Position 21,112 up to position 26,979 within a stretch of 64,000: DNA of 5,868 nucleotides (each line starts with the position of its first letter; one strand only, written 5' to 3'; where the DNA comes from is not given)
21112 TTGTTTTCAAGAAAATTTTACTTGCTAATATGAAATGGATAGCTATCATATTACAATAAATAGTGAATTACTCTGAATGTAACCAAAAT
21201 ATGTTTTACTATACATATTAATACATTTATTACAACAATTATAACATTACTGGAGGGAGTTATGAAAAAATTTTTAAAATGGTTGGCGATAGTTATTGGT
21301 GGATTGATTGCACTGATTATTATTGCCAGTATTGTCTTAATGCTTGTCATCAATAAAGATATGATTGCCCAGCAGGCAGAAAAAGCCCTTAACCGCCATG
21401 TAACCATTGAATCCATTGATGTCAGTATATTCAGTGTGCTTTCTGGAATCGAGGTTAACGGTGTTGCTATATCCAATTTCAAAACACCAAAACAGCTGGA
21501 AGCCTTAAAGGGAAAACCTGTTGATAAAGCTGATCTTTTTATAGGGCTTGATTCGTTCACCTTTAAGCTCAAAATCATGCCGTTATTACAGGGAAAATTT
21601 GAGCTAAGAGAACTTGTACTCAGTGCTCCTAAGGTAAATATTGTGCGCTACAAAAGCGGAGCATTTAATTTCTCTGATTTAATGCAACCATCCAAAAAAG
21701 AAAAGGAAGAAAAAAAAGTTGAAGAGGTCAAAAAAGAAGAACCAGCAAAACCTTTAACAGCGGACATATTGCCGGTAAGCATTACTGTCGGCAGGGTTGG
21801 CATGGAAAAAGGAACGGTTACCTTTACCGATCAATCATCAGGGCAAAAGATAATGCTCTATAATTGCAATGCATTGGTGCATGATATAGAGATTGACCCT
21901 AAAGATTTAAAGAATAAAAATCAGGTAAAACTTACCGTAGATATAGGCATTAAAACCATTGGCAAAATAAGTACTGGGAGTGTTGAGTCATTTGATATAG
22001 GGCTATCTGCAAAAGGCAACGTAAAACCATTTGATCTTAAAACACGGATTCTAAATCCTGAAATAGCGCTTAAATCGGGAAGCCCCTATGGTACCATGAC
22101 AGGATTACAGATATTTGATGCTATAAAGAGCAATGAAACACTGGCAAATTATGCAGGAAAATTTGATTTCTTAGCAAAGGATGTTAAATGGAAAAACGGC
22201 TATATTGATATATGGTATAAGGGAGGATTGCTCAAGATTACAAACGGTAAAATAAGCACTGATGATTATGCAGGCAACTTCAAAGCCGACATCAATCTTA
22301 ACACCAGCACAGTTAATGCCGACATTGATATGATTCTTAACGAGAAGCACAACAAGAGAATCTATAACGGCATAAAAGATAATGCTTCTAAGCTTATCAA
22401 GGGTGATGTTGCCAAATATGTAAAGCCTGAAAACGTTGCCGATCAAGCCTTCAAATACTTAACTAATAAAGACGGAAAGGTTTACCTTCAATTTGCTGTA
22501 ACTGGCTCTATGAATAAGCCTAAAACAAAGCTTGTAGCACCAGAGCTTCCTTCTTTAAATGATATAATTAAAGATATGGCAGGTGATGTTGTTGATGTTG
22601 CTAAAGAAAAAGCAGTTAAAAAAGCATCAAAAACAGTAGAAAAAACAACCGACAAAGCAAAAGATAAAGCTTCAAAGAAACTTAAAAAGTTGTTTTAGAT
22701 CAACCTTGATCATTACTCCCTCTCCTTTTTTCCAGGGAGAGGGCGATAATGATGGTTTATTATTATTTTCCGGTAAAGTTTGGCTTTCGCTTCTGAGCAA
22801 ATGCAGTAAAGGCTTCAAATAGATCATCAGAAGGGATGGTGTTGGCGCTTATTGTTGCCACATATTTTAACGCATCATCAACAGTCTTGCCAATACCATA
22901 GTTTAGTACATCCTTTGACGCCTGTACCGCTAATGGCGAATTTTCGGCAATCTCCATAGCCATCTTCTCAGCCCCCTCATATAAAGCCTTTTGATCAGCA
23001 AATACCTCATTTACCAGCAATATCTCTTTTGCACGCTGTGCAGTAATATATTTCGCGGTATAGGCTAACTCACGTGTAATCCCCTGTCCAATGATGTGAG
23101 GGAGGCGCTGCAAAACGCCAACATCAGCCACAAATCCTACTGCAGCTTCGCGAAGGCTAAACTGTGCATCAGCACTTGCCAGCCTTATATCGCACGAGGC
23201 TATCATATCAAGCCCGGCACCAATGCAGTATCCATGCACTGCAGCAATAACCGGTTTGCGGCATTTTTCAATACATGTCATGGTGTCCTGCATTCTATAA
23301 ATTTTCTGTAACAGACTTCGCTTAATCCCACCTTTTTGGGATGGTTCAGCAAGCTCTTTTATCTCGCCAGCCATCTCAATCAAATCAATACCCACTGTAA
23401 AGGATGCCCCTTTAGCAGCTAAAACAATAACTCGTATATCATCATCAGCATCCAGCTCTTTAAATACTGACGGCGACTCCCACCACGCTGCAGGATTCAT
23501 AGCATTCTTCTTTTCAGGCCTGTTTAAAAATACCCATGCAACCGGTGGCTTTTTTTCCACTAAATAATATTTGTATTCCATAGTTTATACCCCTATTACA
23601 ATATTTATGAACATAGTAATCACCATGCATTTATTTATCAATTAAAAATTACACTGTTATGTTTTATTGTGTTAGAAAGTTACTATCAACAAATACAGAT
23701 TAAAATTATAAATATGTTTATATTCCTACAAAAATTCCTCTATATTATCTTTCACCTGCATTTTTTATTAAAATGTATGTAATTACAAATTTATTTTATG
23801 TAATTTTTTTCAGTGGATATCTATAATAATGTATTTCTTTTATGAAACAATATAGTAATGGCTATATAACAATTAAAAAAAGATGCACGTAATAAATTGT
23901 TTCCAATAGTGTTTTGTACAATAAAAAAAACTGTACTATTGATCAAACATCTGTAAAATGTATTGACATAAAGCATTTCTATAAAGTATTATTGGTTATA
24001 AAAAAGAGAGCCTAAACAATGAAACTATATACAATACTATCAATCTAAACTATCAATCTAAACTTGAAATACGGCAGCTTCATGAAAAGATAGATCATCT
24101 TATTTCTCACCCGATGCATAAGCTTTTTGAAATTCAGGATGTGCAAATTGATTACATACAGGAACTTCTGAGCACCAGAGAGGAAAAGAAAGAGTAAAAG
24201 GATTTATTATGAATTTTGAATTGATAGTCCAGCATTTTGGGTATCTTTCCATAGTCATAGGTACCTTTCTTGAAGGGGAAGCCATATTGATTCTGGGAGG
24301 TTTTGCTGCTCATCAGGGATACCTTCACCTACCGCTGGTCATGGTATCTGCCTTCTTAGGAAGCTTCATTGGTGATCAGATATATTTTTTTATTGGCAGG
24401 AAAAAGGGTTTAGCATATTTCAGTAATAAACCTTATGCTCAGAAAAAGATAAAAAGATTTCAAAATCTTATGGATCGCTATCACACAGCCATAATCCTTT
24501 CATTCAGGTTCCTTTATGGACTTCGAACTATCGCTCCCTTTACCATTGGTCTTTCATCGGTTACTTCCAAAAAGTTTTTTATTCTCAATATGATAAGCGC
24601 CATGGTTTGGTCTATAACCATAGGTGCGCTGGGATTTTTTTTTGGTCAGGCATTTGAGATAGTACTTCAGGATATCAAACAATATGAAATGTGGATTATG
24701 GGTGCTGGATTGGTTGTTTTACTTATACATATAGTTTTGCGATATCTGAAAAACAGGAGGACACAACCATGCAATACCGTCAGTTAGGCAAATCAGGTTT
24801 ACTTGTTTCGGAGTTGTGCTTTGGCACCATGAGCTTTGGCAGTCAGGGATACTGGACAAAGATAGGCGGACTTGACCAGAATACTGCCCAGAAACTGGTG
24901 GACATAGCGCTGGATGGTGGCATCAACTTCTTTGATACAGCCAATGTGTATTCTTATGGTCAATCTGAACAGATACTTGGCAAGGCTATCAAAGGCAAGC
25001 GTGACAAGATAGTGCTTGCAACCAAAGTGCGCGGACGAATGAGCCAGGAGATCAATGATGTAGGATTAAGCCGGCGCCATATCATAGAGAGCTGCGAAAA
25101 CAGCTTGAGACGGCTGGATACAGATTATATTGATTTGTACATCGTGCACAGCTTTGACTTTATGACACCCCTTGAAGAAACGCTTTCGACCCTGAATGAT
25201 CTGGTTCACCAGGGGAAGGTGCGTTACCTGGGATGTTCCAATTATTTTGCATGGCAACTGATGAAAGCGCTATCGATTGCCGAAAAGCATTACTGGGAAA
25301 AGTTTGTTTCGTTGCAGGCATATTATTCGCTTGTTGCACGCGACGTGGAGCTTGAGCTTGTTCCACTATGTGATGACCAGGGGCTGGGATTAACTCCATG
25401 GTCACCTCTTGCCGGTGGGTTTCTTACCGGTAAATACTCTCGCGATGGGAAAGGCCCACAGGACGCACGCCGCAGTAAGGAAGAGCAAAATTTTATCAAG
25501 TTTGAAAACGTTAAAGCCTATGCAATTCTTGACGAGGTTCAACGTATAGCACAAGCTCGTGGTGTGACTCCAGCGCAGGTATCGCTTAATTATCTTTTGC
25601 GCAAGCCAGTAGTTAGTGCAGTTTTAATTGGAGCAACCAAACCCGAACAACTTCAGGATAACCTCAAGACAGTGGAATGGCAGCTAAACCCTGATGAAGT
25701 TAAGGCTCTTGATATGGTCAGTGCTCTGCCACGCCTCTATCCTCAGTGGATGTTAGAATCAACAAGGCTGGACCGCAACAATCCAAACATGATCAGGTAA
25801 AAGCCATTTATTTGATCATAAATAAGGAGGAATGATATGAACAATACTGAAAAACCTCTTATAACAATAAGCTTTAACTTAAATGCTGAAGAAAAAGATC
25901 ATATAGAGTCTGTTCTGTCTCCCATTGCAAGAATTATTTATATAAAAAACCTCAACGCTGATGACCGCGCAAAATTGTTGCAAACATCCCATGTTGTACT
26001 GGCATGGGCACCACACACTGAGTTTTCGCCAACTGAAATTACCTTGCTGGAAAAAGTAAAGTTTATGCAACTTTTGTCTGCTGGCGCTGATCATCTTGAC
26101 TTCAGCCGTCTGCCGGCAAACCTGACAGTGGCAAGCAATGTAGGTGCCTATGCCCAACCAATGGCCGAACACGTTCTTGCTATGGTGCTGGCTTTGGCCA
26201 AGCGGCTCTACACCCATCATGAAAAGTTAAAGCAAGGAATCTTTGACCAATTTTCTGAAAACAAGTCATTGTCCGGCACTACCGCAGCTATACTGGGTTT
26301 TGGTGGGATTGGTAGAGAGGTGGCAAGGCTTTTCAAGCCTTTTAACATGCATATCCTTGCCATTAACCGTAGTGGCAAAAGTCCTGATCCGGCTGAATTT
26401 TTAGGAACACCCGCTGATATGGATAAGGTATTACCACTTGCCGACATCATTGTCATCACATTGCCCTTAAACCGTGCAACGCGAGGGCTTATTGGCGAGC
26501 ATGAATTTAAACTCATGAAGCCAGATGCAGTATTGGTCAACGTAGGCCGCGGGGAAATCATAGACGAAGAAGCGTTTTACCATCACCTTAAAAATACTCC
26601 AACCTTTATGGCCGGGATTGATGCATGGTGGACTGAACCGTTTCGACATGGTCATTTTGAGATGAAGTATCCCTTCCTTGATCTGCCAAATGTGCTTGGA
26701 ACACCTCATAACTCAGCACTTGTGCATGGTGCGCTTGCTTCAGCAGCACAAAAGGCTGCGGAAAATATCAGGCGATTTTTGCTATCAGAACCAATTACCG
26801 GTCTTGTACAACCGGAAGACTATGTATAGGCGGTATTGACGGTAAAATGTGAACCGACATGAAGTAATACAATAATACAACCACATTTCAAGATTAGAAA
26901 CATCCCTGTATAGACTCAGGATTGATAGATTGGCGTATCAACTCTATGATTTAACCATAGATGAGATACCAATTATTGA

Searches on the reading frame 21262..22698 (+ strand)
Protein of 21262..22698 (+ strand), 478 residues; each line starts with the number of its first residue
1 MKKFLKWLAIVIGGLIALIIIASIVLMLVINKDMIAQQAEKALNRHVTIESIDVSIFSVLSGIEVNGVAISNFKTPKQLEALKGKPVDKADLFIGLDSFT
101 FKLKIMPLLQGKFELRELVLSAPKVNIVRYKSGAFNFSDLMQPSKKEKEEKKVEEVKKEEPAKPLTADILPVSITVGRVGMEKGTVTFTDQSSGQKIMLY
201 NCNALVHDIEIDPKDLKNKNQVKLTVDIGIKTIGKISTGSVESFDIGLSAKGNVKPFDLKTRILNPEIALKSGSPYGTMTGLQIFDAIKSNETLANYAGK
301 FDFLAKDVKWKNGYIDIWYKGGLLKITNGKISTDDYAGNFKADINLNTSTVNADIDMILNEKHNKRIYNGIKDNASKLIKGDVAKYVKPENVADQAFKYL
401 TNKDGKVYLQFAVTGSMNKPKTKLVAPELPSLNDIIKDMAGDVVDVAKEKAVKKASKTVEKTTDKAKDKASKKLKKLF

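Call 3: search_protein_families(library=pfam, proteins=[window:21262-22698:+], max_evalue=0.01)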
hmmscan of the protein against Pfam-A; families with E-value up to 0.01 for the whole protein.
window:21262-22698:+ (478 aa): 3 families
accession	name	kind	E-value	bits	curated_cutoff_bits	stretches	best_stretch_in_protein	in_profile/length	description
PF05359.17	DUF748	-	2.6e-21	75.9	50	1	3-263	13-221/1037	Domain of Unknown Function (DUF748)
PF05170.20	AsmA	-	2.7e-16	59.9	29.8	1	1-241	1-197/607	AsmA family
PF13116.12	YhdP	-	6.3e-06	24.8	46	1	4-146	10-132/1224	YhdP protein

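Call 4: search_protein_families(library=ncbifam, proteins=[window:21262-22698:+], max_evalue=0.01)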
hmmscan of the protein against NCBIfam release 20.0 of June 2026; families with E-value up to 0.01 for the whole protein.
window:21262-22698:+ (478 aa): 0 families

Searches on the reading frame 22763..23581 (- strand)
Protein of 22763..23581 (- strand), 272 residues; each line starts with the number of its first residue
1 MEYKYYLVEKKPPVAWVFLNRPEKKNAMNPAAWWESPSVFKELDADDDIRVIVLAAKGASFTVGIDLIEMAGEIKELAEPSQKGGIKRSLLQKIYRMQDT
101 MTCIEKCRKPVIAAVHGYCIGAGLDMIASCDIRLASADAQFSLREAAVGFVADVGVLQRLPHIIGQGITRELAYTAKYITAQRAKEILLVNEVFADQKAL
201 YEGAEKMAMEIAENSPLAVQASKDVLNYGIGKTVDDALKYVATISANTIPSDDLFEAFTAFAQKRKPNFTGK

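Call 19: search_protein_families(library=pfam, proteins=[window:22763-23581:-], max_evalue=0.001)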
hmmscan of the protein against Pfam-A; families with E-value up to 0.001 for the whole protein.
window:22763-23581:- (272 aa): 2 families
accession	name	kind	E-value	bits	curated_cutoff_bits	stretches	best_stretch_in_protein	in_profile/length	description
PF00378.25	ECH_1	-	1.1e-47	162.9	27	1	13-271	5-250/251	Enoyl-CoA hydratase/isomerase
PF16113.10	ECH_2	-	3.8e-26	92.8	27.2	1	15-194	2-172/335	Enoyl-CoA hydratase/isomerase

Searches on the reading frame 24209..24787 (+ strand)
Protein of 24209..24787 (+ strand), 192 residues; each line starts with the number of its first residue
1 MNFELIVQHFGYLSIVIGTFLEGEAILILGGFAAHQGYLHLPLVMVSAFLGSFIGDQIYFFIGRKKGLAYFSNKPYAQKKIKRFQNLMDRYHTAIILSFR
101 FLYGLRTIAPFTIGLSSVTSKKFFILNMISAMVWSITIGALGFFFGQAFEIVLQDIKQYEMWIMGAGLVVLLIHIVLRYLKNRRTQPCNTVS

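Call 19: search_protein_families(library=pfam, proteins=[window:24209-24787:+], max_evalue=0.001)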
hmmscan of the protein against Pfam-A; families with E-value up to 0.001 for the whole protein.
window:24209-24787:+ (192 aa): 1 family
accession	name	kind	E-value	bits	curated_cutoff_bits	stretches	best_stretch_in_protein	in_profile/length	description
PF09335.16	VTT_dom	-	1.1e-15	58.6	33.9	1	23-142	3-121/123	VTT domain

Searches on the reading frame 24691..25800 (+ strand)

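Call 21: search_protein_families(library=pfam, proteins=[window:24691-25800:+], max_evalue=0.0001)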
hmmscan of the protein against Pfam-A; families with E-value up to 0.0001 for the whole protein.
window:24691-25800:+ (369 aa): 1 family
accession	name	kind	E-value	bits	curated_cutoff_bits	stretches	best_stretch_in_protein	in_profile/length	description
PF00248.27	Aldo_ket_red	-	4.3e-82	275.9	24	1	41-343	1-289/291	Aldo/keto reductase family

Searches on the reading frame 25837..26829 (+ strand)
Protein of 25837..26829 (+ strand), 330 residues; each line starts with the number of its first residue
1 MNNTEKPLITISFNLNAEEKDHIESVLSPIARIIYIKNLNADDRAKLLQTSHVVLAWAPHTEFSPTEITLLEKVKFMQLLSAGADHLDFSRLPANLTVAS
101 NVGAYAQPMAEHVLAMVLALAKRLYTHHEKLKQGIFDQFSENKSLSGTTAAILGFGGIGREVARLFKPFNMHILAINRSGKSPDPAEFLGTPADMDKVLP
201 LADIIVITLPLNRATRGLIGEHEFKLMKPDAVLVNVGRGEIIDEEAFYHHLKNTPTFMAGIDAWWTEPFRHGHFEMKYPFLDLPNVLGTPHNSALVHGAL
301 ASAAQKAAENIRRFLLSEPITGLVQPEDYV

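Call 22: search_protein_families(library=pfam, proteins=[window:25837-26829:+], max_evalue=0.0001)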
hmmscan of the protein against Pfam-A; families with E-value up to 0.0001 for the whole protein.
window:25837-26829:+ (330 aa): 2 families
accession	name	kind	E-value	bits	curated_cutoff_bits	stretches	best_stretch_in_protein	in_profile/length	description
PF02826.25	2-Hacid_dh_C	-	8.7e-49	165.7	25.1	1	114-292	1-177/178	D-isomer specific 2-hydroxyacid dehydrogenase, NAD binding domain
PF00389.36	2-Hacid_dh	-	2.5e-07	30.9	24.6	1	20-324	12-133/134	D-isomer specific 2-hydroxyacid dehydrogenase, catalytic domain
